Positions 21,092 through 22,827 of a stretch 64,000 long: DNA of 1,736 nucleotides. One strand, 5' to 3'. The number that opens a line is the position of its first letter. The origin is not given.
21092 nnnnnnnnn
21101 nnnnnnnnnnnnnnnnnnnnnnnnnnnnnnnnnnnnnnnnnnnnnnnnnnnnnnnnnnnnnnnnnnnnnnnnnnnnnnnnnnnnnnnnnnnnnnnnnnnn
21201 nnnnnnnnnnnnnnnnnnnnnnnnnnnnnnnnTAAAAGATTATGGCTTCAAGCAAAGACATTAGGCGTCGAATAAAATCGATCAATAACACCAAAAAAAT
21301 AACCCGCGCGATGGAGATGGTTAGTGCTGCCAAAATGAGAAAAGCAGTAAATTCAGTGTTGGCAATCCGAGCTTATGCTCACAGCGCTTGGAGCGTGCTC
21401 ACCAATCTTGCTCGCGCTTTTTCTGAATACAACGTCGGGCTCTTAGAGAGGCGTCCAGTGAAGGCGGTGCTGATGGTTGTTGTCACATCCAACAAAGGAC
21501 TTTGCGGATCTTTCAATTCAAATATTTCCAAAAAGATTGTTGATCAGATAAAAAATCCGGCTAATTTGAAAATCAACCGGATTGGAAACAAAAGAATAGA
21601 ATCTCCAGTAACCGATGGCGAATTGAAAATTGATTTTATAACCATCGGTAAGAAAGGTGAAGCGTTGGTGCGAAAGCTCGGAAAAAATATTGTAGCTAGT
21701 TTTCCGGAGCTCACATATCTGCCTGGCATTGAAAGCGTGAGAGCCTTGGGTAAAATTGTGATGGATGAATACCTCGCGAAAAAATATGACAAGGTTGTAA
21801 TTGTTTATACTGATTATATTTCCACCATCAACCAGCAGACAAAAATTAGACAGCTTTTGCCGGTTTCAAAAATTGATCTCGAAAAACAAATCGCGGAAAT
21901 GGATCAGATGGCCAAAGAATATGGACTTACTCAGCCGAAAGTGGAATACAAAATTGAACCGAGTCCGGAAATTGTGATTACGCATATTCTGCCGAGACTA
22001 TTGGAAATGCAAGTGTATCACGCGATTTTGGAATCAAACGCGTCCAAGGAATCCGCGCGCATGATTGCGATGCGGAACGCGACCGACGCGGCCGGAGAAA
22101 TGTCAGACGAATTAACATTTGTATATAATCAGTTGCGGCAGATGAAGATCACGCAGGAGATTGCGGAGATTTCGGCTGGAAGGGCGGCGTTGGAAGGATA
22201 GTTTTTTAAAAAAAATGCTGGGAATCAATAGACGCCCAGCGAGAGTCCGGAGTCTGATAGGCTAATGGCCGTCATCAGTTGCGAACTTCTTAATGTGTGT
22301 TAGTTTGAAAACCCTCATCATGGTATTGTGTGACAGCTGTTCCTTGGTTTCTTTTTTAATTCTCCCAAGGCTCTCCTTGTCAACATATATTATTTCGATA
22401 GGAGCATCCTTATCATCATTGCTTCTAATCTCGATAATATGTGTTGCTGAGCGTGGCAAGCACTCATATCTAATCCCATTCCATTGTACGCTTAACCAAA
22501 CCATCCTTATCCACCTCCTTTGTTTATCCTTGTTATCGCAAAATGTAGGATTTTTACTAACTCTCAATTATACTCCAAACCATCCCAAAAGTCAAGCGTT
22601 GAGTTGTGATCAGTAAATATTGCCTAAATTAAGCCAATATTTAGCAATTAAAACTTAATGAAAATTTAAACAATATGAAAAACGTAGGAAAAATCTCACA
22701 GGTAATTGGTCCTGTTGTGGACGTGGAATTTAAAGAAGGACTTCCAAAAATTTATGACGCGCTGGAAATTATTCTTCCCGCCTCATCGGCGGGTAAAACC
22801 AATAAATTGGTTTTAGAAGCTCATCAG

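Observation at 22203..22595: Complete antisense mini-gene (promoter, SD, 80-aa ORF, terminator) nested between atpG and atpD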

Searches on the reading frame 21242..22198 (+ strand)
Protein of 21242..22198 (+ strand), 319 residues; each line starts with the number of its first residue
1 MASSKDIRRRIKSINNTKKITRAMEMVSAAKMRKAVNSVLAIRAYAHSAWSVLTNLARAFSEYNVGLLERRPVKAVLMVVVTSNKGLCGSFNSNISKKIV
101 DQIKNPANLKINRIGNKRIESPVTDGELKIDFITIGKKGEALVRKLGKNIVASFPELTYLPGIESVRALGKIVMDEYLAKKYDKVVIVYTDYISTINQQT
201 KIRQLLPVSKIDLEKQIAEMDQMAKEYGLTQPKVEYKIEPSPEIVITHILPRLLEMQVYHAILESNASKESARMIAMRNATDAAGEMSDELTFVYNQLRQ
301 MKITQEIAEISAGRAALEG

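Call 10: find_related_loci(query=window:21242-22198:+, collection=genome_contigs, flank=6000)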
Query window:21242-22198:+ (319 aa) in genome_contigs; peptide patterns used: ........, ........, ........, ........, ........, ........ (x = any residue, [..] = any of these).
600 stretches matched a pattern (row limit reached: there are more); 573 encode a relative of the query (tblastn E <= 1e-3); the best 80 are kept; 80 distinct loci.
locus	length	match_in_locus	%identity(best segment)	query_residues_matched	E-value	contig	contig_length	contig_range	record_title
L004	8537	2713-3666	76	1-318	8e-164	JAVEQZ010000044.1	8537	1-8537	MAG: Candidatus Moraniibacteriota bacterium isolate BF_dRep_41 NODE_27746_length_8537_cov_61.004281_Biofilm4, whole geno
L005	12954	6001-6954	73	1-318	3e-161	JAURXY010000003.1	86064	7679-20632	MAG: bacterium isolate E10_metabat.bin.66_sub E10_k141_320471, whole genome shotgun sequence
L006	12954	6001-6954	71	1-318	8e-157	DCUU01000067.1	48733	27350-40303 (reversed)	MAG TPA_asm: Candidatus Moranbacteria bacterium UBA2206 UBA2206_contig_13140, whole genome shotgun sequence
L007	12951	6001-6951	71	3-319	2e-155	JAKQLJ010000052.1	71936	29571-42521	MAG: bacterium isolate USDV_maxbin.175 k141_1215273, whole genome shotgun sequence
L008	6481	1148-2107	69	1-319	2e-155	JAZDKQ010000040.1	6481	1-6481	MAG: Candidatus Moraniibacteriota bacterium isolate MEGAHIT-group-0.544 k141_5141063, whole genome shotgun sequence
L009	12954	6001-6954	69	1-318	2e-151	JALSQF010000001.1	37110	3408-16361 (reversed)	MAG: Candidatus Moraniibacteriota bacterium isolate 356-284_metabat2_scaf2bin.121 356-284_scaffold_108_c1, whole genome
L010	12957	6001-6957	71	1-318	1e-148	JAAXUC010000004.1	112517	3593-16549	MAG: Candidatus Moraniibacteriota bacterium isolate W4_Combined_metabat1_134 W4_Combined_metabat1_134_NODE_42, whole gen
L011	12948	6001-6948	71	3-318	2e-147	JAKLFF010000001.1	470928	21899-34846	MAG: Patescibacteria group bacterium isolate RA.bin150 RA.bin150_1, whole genome shotgun sequence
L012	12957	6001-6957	68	1-318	1e-146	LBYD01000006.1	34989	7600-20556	MAG: Candidatus Moranbacteria bacterium GW2011_GWC2_40_12 UT79_C0006, whole genome shotgun sequence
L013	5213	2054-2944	71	22-318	2e-148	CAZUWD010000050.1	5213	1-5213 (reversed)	MAG TPA_asm: uncultured Bdellovibrionales bacterium isolate SRP257756_co1_220 genome assembly, contig: NODE_15047_length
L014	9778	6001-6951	69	1-317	3e-146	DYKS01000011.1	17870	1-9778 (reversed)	MAG TPA_asm: Candidatus Elulimicrobium sp. isolate SulCav_AS07-7_35_57 SulCav_AS07_7_3138_length_17870_cov_32_709009, wh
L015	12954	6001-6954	67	1-318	1e-144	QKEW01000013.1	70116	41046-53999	MAG: bacterium isolate SZUA-486 scaffold_2303, whole genome shotgun sequence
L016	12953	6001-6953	87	1-318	3e-129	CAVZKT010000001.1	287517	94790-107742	MAG: Candidatus Moranbacteria bacterium isolate MFD04408.bin.2.190 genome assembly, contig: contig_29571, whole genome s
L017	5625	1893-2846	60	4-318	4e-128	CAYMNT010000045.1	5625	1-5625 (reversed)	MAG TPA_asm: uncultured Bdellovibrionales bacterium isolate SRP144503_co3_323 genome assembly, contig: NODE_7726_length_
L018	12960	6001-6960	59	3-318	1e-121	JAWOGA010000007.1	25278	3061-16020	MAG: Candidatus Moraniibacteriota bacterium isolate BLK6-3.bin.191 k191_270437, whole genome shotgun sequence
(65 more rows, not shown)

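Call 11: find_related_loci(query=window:21242-22198:+, collection=metagenome_contigs, flank=6000)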
Query window:21242-22198:+ (319 aa) in metagenome_contigs; peptide patterns used: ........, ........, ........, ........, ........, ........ (x = any residue, [..] = any of these).
600 stretches matched a pattern (row limit reached: there are more); 559 encode a relative of the query (tblastn E <= 1e-3); the best 80 are kept; 80 distinct loci.
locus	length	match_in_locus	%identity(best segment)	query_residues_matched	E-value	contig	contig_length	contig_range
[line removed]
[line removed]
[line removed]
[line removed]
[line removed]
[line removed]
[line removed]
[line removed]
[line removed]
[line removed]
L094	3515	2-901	74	19-318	2e-158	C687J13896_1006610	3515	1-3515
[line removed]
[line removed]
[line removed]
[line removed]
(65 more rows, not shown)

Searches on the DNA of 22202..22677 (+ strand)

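Call 69: search_dna_similar(query=window:22202-22674:+, collection=phages, mode=distant, max_rows=5)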
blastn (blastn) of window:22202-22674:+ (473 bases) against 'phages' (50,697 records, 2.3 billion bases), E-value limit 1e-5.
No match.
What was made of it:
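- Tried and rejected: Phage collection. blastn of the gap found no match (call 69).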

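Call 73: build_rna_model(alignment_id=A2, structure=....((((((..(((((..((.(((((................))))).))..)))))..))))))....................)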
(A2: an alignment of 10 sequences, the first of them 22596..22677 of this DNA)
Model R1 built from alignment A2 (10 sequences, 86 columns); structure: as given.
model positions 82; base pairs 18; branch points 0; effective number of sequences 3.87; information 0.692 bits per position. Calibrated on 0.2 Mb of random sequence (short: E-values are rough).
structure used (alignment columns):
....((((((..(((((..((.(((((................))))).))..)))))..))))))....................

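Call 74: search_with_rna_model(model_id=R1, sources=[window, L004, L005, L006, L007, L008, L009, L010, L011, L012, L013, L014, L015, L016, L017, L018, L019, L020, L021, L022, L023, L024, L025, L027, L028, L029, L030, L031, L032, L033, L034, L035, L084, L085, L086, L087, L088, L089, L090, L091, L092, L093, L094, L095, L096, L098, L099, L100, L101, L102, L103, L104, L105, L107, L108, L109, L110, L112, L113, L115, L116, L118, L119, L123, L124], max_evalue=0.1)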
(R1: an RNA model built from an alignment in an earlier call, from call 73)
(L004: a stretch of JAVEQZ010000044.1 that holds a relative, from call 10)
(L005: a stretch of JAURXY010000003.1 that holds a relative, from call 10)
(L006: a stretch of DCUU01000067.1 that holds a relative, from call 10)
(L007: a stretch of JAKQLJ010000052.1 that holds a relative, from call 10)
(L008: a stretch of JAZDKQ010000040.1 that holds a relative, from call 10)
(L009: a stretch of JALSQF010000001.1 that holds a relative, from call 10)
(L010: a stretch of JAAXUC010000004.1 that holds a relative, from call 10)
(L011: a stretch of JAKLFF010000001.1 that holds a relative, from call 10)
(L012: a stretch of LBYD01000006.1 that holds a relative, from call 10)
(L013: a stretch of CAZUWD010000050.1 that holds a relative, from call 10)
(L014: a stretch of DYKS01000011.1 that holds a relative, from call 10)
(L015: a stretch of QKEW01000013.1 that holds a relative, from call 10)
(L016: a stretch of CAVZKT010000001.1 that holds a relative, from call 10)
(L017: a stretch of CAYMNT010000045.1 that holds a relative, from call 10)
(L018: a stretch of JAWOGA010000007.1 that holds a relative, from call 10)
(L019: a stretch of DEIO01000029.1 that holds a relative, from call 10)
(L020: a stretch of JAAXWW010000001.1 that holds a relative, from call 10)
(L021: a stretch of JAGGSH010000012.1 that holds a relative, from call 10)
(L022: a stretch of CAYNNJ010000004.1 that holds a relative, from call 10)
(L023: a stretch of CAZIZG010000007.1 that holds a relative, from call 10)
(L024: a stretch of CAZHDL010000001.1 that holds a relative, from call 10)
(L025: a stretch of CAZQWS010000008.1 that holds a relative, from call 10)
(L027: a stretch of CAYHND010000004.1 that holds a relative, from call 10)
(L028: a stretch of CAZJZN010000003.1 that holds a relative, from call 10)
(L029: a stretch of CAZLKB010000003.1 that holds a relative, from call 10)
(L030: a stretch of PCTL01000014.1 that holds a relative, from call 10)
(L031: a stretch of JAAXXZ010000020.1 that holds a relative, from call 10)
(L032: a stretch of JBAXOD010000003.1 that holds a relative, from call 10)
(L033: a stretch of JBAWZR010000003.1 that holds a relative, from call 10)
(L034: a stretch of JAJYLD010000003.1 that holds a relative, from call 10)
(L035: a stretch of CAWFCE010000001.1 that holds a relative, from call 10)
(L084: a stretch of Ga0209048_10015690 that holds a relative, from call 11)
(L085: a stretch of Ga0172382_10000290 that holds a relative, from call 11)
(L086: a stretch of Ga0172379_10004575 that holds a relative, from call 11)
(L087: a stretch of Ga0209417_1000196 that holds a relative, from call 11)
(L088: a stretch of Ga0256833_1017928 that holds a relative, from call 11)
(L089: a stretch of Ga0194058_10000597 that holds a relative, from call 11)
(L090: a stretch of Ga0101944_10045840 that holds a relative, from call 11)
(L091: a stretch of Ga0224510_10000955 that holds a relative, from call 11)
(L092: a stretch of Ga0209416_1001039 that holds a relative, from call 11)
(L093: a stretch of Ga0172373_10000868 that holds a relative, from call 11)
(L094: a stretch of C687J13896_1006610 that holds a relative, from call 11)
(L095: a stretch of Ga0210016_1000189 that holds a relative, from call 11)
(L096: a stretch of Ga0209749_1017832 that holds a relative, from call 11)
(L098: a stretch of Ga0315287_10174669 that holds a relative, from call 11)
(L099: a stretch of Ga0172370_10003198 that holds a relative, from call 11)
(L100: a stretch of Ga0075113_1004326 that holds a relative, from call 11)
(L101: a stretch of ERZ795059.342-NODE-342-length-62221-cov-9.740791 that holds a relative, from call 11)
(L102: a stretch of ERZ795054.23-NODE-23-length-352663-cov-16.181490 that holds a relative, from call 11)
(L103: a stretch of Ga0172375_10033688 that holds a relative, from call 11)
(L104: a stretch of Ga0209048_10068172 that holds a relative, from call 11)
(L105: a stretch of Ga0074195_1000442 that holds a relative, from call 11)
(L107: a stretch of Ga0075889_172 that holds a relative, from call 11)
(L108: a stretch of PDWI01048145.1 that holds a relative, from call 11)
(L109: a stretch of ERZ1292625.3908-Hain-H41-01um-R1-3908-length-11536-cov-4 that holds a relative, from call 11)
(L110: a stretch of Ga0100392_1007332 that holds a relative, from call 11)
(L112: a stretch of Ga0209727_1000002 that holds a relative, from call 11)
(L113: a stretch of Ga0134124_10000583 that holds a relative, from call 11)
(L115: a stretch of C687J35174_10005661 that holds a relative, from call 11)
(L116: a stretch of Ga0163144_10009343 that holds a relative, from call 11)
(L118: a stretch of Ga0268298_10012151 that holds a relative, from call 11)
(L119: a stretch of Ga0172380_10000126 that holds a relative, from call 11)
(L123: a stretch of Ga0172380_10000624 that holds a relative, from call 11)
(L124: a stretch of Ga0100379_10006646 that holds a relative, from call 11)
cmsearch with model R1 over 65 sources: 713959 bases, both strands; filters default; matches with E-value up to 0.1: 21.
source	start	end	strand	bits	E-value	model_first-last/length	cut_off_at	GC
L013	3878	3959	+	87.9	1.6e-15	1-82/82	no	0.22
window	22596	22677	+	86.6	3.1e-15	1-82/82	no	0.26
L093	7509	7590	+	86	4.2e-15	1-82/82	no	0.24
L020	7692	7773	+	80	9.7e-14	1-82/82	no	0.28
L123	7532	7613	+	79.5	1.3e-13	1-82/82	no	0.18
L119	4262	4343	+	76.5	6.1e-13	1-82/82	no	0.27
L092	7762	7845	+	73.3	3.4e-12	1-82/82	no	0.18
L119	7610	7691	+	72.1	6.5e-12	1-82/82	no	0.3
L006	7545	7628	+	71.2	1e-11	1-82/82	no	0.24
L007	4140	4220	+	70.4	1.5e-11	1-82/82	no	0.27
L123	7516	7597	-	50.9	4.4e-07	1-82/82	no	0.24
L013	3862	3943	-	46.1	5.7e-06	1-82/82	no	0.28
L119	4246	4327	-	46.1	5.7e-06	1-82/82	no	0.3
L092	7750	7829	-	45.9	6.3e-06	1-82/82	no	0.22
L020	7676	7757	-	36.4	0.00093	1-82/82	no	0.3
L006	7529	7612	-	35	0.0019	1-82/82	no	0.26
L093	7493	7574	-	33.9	0.0034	1-82/82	no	0.3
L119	7594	7675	-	31.4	0.013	1-82/82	no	0.39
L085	9137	9223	-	28.9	0.047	1-82/82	no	0.22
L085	2840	2918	+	28.1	0.071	1-82/82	no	0.24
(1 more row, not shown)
